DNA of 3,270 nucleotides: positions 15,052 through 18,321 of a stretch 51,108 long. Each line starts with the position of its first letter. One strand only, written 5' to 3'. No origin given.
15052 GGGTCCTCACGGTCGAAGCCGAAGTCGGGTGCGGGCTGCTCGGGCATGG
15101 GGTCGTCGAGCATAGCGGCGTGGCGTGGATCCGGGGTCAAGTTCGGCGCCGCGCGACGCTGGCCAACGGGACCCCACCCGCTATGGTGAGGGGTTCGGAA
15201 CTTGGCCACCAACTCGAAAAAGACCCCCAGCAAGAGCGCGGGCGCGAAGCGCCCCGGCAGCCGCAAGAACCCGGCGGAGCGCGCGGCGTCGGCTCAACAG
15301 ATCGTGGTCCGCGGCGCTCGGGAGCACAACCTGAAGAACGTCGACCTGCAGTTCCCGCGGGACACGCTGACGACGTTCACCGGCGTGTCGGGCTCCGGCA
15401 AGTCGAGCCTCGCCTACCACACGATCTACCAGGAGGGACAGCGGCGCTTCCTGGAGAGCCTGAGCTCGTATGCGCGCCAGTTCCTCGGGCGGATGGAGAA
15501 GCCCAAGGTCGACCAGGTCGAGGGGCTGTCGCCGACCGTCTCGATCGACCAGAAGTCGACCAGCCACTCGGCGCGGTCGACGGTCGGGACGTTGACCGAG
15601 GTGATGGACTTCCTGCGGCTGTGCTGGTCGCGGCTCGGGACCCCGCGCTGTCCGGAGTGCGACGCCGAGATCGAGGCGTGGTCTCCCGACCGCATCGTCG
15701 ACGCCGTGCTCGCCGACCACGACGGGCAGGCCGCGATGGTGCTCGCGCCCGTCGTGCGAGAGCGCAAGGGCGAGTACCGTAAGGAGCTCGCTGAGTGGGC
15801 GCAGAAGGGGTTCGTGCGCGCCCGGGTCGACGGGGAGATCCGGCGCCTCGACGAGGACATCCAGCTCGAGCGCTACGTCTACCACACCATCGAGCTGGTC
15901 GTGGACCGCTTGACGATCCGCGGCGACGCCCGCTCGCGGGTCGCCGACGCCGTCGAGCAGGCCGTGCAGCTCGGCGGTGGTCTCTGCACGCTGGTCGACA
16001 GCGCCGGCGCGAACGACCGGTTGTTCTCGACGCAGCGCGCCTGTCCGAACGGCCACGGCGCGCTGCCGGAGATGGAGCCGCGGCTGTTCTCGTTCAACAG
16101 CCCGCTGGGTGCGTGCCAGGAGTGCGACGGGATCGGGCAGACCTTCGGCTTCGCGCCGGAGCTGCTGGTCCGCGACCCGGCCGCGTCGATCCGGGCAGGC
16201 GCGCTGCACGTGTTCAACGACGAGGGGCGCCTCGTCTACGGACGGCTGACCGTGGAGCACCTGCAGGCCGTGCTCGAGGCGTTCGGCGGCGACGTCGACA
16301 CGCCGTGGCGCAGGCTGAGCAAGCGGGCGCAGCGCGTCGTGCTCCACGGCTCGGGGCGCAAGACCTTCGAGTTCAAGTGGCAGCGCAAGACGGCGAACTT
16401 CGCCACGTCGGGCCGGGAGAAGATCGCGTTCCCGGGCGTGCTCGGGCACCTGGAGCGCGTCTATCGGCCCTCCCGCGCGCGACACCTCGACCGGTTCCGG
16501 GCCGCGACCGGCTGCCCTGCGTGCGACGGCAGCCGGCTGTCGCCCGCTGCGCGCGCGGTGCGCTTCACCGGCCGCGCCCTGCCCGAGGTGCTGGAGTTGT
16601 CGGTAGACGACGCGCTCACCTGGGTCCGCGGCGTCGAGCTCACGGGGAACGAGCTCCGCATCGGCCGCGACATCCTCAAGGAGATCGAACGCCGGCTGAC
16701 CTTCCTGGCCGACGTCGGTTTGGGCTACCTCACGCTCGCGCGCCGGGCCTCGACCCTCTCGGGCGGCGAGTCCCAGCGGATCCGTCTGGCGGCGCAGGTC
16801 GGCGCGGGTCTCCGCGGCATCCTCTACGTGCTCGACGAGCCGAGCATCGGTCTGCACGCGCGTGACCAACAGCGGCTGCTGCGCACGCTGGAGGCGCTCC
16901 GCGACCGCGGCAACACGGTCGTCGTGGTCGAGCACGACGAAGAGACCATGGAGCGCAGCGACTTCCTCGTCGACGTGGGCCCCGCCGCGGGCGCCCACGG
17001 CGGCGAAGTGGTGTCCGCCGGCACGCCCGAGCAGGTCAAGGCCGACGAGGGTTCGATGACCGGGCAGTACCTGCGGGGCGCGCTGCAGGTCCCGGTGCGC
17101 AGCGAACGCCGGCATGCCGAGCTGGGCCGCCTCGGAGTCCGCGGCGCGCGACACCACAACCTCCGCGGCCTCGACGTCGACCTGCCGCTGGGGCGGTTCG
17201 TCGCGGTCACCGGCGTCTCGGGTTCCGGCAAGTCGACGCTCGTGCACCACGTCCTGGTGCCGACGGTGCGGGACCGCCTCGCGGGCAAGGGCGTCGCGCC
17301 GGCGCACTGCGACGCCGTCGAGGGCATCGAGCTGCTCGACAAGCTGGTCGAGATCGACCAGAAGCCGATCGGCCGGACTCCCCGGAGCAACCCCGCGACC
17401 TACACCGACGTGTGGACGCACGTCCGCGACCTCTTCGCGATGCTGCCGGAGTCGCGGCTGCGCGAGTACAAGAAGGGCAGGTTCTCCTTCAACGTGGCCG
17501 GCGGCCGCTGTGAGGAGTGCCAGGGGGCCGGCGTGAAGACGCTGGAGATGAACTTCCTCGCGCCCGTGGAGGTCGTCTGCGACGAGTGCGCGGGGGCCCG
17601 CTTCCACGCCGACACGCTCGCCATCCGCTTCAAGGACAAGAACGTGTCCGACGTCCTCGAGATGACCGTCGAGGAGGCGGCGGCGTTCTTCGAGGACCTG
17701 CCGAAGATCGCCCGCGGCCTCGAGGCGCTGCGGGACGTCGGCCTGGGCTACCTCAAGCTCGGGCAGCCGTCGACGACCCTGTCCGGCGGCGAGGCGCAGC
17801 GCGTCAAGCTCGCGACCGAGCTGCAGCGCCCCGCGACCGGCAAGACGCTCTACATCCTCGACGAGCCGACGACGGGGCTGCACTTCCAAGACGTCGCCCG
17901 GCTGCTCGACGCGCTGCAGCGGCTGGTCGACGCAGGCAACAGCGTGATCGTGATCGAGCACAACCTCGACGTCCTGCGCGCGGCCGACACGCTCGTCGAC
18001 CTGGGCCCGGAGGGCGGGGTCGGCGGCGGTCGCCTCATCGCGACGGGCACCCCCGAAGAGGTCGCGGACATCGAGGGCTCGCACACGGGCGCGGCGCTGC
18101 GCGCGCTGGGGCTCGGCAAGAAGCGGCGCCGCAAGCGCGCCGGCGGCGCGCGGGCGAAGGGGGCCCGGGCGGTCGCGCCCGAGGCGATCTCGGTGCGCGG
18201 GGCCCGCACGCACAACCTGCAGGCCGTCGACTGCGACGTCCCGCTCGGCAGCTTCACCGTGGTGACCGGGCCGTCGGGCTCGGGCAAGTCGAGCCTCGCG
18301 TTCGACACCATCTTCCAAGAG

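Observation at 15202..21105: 1967-aa UvrA with four intact ABC modules, basic linker and tails, and complementary changes in the first zinc module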

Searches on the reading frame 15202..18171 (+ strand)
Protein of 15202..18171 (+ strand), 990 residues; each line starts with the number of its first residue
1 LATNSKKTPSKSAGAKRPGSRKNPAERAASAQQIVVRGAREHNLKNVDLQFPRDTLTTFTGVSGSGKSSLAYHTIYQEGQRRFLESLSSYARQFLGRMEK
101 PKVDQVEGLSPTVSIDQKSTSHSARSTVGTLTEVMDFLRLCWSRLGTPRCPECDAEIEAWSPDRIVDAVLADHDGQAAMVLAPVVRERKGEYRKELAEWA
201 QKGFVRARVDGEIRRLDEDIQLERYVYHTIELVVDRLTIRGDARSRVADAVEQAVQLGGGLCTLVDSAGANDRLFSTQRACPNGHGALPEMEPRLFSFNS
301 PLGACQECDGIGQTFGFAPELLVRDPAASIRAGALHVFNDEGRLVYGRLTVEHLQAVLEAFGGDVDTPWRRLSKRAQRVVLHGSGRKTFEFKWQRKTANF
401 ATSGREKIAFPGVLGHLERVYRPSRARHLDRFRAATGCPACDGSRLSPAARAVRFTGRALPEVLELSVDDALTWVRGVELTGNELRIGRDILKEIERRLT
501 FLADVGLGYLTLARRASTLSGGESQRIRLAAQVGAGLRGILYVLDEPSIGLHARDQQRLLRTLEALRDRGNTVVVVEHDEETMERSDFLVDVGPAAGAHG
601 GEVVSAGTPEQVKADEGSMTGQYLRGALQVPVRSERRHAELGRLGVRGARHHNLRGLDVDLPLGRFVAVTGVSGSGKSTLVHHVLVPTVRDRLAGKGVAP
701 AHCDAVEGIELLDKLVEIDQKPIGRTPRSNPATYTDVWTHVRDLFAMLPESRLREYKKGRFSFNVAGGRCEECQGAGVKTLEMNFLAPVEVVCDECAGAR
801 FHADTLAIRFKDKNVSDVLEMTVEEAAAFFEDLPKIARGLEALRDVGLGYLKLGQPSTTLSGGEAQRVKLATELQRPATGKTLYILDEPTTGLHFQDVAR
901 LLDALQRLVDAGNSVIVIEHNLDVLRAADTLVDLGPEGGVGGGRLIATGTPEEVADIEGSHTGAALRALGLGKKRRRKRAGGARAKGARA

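Call 4: search_protein_families(library=ncbifam, proteins=[window:15202-18171:+], max_evalue=0.001)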
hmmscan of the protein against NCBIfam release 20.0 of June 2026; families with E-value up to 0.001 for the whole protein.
window:15202-18171:+ (990 aa): 167 families (the best 25 are shown)
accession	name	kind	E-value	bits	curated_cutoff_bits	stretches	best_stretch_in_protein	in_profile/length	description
NF001503.0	PRK00349.1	equivalog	0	1310.9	1147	1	31-967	3-938/943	excinuclease ABC subunit UvrA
TIGR00630.1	uvra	equivalog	0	1257.3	729.8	1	33-955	1-924/924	excinuclease ABC subunit UvrA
NF001885.0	PRK00635.1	equivalog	1.2e-206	689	3054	1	35-967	7-916/1809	excinuclease ABC subunit A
NF040873.1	AztA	equivalog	4.2e-36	124.3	220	3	841-933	102-190/191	zinc ABC transporter ATP-binding protein AztA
TIGR03608.1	L_ocin_972_ABC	subfamily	5.1e-34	117.5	254.85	2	837-934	113-206/206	putative bacteriocin export ABC transporter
TIGR02857.1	CydD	equivalog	1.4e-33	116.6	435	2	842-934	440-529/529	thiol reductant ABC exporter subunit CydD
NF010068.0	PRK13548.1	equivalog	3.9e-33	114.7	261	2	814-954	95-230/261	heme ABC transporter ATP-binding protein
TIGR04521.1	ECF_ATPase_2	equivalog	5.4e-32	111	330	3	841-954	126-232/279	energy-coupling factor transporter ATPase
TIGR02673.1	FtsE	equivalog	2.5e-29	102.5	264.85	2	493-586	112-203/214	cell division ATP-binding protein FtsE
TIGR03873.1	F420-0_ABC_ATP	hypoth_equivalog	6.5e-29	100.9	372.4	2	857-954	135-224/256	putative F420-0 ABC transporter ATP-binding protein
TIGR01166.1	cbiO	subfamily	8.3e-29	100.4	211.8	2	505-580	115-187/190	cobalt ABC transporter, ATP-binding protein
NF008409.0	PRK11231.1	equivalog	8.9e-29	100.6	375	2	857-955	136-226/255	Fe(3+) dicitrate ABC transporter ATP-binding protein FecE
TIGR04520.1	ECF_ATPase_1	equivalog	4.8e-28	98.3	315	2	501-622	120-233/269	energy-coupling factor transporter ATPase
NF053840.1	MnTportMntADein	equivalog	2.4e-27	96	400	2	841-955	116-220/240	manganese ABC transporter ATP-binding protein MntA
TIGR02868.1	CydC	equivalog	1.8e-25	89.6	329.05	3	512-579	465-529/530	thiol reductant ABC exporter subunit CydC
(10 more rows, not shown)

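Call 5: search_solved_structures(query=window:15202-18171:+, show_alignments=2)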
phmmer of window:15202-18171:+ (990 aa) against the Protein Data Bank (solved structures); distinct sequences matched with E-value up to 0.001: 295 (the best 60 are shown).
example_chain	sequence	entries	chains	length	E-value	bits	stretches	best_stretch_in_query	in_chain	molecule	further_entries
2r6f_A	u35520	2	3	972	0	1054.6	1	27-980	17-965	Excinuclease ABC subunit A | Excinuclease ABC, A subunit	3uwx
9gxk_A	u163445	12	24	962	0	1043.3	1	32-967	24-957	UvrABC system protein A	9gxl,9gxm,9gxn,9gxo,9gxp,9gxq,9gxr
9gxu_A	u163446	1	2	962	0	1040.5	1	32-967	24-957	UvrABC system protein A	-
9gxw_A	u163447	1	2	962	0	1040.5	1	32-967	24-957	UvrABC system protein A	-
3zqj_A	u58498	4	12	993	1.2e-302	1009.6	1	30-974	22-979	UVRABC SYSTEM PROTEIN A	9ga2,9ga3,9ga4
9ga5_A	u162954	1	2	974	2e-302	1008.9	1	30-966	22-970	UvrABC system protein A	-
3pih_A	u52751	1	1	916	1.1e-289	966.7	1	33-967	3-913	UvrABC system protein A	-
3ux8_A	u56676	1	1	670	7.7e-249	831.5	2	457-980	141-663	Excinuclease ABC, A subunit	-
6n9l_A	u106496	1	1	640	2.8e-237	793.3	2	456-967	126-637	UvrABC system protein A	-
2vf7_A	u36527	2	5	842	1.6e-183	615.3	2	295-968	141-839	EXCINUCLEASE ABC, SUBUNIT A. | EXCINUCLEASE ABC SUBUNIT A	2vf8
7sh1_A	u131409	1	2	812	5.4e-141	474.6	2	302-965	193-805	Excinuclease ABC subunit UvrA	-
4dfc_B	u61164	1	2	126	1e-23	86.4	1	163-276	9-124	UvrABC system protein A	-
3fpn_A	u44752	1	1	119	9.5e-18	66.7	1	163-276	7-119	Geobacillus stearothermophilus UvrA interaction domain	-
5yv5_A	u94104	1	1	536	1.2e-13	53.2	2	858-932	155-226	ATPase RIL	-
1yqt_A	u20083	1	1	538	1.2e-13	53.1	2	859-932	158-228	RNase l inhibitor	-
7qkr_A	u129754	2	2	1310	1.2e-10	43.2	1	851-959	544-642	Plasma membrane ATP-binding cassette transporter required for the export of a-factor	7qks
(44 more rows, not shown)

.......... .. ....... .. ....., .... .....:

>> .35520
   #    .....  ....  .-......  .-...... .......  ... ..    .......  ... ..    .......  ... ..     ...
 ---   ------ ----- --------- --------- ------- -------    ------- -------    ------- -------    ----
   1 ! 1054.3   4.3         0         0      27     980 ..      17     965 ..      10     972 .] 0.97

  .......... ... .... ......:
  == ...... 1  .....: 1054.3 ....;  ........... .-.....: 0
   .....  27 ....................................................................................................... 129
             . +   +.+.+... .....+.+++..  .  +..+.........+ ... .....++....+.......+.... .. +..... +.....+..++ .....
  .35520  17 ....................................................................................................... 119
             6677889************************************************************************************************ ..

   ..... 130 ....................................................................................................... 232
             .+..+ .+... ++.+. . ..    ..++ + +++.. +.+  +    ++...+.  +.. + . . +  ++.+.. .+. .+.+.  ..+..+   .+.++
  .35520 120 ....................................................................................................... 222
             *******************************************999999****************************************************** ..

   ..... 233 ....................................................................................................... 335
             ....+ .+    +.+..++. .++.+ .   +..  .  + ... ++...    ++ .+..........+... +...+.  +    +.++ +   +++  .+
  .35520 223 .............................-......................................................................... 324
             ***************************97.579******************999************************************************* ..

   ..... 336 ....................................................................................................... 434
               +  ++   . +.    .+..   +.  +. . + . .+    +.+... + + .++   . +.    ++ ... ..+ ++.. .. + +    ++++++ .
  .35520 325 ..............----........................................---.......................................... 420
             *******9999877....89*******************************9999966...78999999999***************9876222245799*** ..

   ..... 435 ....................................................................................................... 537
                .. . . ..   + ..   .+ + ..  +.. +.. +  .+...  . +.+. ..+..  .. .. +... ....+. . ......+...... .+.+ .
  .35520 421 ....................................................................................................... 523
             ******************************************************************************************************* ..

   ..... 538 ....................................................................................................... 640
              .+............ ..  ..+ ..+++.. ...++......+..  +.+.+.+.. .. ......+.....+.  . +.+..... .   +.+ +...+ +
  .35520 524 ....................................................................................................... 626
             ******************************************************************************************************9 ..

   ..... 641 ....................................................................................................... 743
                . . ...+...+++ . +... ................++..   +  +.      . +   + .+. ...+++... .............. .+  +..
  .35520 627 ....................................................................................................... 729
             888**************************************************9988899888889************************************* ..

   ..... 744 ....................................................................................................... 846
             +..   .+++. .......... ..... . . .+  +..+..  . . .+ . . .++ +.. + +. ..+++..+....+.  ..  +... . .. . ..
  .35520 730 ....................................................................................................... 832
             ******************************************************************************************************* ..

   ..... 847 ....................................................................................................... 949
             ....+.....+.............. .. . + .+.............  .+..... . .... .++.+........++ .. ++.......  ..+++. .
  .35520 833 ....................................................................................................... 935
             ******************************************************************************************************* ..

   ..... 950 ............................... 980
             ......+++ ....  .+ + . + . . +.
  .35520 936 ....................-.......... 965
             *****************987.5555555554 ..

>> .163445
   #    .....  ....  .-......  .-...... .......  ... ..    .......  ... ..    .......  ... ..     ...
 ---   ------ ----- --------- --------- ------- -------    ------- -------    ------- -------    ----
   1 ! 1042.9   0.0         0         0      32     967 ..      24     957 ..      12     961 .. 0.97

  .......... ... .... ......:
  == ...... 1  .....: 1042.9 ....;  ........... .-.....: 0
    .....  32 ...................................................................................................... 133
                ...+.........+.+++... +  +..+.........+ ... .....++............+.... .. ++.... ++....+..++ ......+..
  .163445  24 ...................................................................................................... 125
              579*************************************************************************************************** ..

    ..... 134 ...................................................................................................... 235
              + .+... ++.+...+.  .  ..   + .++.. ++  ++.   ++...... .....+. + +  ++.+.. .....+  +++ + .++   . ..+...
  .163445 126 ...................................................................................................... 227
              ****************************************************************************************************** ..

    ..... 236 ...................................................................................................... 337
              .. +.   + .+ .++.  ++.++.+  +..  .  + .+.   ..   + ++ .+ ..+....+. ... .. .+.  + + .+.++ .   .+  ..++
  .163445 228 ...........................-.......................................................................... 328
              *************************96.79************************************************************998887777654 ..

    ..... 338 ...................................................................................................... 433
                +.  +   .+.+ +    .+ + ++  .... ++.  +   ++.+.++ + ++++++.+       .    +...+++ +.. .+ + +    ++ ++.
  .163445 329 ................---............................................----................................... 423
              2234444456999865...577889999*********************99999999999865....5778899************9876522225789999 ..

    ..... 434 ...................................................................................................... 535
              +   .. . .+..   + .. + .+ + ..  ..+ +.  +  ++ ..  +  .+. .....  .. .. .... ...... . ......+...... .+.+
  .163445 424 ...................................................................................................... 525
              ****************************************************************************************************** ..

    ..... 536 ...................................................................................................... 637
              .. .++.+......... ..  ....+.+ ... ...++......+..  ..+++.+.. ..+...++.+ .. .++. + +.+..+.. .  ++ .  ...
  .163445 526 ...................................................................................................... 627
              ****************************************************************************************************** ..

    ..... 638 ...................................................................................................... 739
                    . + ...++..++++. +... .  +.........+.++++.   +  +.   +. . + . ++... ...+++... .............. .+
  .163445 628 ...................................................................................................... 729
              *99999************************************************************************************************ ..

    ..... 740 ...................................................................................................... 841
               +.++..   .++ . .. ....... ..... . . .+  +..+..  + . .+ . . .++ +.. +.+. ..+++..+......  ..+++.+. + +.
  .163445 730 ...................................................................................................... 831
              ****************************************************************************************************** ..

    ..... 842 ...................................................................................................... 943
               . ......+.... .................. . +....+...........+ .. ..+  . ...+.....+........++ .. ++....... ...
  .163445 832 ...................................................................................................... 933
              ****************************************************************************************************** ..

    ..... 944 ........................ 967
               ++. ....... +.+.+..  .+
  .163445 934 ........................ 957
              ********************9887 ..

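Call 48: search_protein_representatives(protein=window:15202-18171:+)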
Query: 990 residues. Proteins with E-value up to 0.001 (for the whole library): 74739; up to 1e-10: 34137; up to 1e-30: 11905. The best 150 are listed.
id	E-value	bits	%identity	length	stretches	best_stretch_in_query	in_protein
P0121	0.0e+00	1918.0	54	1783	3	34-980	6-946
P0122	0.0e+00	1905.2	51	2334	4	271-968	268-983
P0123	0.0e+00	1884.8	51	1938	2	32-980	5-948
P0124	0.0e+00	1830.4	52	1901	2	33-968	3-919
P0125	0.0e+00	1804.9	49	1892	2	30-980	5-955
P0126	0.0e+00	1779.0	47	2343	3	15-969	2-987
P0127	0.0e+00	1778.8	48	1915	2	33-985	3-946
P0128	0.0e+00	1776.5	48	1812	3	33-967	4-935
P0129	0.0e+00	1747.6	49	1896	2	32-969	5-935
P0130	0.0e+00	1740.9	49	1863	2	34-967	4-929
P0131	0.0e+00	1722.3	48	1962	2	34-967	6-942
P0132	0.0e+00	1679.1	51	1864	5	430-968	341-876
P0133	0.0e+00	1651.3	42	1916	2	33-970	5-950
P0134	0.0e+00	1627.4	45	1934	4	273-971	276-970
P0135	0.0e+00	1618.5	43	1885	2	33-967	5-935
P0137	0.0e+00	1608.7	45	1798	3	31-969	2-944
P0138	0.0e+00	1580.0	48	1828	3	17-969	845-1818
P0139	0.0e+00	1574.2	45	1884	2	14-968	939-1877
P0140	0.0e+00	1570.3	45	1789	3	28-972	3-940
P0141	0.0e+00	1558.6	46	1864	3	35-973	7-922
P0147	0.0e+00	1470.1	45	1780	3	33-973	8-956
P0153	0.0e+00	1419.3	56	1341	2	20-982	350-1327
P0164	0.0e+00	1358.8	47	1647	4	289-969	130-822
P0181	0.0e+00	1292.4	38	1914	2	8-969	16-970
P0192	0.0e+00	1257.9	45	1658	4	284-967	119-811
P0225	0.0e+00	1147.5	38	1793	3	32-969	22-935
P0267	3.2e-295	998.3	52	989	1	34-987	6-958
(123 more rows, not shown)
